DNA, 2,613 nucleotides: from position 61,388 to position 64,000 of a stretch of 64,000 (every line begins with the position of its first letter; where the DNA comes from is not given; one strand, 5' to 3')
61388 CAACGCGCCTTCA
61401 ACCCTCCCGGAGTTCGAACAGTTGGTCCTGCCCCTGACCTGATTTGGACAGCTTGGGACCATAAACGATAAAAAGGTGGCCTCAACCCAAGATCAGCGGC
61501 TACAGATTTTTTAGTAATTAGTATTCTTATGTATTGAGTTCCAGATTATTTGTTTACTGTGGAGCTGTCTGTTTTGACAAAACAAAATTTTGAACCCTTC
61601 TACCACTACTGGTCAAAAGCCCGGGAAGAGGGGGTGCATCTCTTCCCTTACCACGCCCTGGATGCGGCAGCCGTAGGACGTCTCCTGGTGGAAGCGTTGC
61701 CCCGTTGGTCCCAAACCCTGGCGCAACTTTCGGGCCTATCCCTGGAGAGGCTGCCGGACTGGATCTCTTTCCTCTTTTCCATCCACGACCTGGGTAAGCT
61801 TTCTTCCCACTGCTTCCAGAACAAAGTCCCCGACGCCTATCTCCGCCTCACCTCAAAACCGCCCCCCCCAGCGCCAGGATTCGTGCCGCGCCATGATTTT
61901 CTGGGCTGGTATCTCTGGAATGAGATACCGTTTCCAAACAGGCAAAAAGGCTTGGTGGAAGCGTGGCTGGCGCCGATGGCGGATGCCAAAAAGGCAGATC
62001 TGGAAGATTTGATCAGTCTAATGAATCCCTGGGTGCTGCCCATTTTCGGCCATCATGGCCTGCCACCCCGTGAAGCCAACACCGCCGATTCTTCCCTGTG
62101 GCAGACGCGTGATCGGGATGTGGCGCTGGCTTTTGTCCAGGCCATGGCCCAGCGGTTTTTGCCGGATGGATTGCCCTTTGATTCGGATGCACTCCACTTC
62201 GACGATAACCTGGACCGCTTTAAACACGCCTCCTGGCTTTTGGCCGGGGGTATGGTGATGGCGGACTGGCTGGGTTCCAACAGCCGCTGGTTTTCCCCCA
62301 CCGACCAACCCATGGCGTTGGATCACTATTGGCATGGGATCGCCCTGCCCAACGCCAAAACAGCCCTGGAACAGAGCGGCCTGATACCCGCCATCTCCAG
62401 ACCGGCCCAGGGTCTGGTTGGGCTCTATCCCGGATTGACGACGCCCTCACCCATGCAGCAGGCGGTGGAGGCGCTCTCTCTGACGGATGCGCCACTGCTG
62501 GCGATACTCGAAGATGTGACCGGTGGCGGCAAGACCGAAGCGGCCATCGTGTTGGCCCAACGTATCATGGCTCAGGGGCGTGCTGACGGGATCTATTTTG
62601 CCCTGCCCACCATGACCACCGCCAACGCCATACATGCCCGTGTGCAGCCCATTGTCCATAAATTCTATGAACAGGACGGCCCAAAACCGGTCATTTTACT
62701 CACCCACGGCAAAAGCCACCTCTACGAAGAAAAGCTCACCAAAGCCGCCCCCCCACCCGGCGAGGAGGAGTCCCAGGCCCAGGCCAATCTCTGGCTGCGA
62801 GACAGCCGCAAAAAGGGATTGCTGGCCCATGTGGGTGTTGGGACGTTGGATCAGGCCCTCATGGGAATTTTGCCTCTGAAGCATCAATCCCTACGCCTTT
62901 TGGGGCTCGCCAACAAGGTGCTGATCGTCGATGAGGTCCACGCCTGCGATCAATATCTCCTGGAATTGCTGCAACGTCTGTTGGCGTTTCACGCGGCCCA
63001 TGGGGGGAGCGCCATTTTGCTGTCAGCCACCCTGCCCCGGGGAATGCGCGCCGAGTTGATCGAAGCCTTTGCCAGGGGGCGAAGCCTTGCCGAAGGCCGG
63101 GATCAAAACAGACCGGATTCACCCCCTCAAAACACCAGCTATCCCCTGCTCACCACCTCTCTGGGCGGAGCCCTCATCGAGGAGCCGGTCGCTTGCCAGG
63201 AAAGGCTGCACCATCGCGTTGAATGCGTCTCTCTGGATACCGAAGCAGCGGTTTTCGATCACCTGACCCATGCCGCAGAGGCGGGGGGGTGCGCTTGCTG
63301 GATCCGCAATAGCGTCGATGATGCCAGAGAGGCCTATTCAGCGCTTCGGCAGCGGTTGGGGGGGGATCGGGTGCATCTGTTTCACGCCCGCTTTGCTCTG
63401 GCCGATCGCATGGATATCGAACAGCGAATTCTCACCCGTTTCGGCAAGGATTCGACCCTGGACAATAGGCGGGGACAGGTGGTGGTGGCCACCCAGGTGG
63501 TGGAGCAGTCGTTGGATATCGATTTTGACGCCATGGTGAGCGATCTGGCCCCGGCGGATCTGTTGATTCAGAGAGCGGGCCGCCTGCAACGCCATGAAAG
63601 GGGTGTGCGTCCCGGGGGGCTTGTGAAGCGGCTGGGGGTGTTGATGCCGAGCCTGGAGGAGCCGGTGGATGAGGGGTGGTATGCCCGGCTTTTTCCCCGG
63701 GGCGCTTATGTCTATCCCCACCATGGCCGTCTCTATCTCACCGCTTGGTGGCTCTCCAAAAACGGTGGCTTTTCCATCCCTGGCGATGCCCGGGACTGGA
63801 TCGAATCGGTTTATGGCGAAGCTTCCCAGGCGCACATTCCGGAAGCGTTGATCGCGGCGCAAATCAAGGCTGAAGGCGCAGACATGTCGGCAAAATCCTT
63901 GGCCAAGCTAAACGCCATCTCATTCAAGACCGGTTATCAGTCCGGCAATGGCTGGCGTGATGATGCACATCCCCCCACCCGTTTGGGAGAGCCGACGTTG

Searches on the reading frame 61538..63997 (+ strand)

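Call 68: search_protein_families(library=pfam, proteins=[window:61538-63997:+], max_evalue=0.001)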
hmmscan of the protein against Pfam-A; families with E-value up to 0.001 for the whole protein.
window:61538-63997:+ (820 aa): 3 families
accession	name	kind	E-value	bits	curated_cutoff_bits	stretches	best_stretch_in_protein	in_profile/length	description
PF22590.2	Cas3-like_C_2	-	2.7e-37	127.7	27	1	583-688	2-106/106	CRISPR-associated nuclease/helicase Cas3, C-terminal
PF18019.7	Cas3_HD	-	4e-34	118.9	23.1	1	25-252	1-207/207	Cas3, HD domain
PF00270.35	DEAD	-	2.1e-05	24.7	26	1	323-502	18-163/167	DEAD/DEAH box helicase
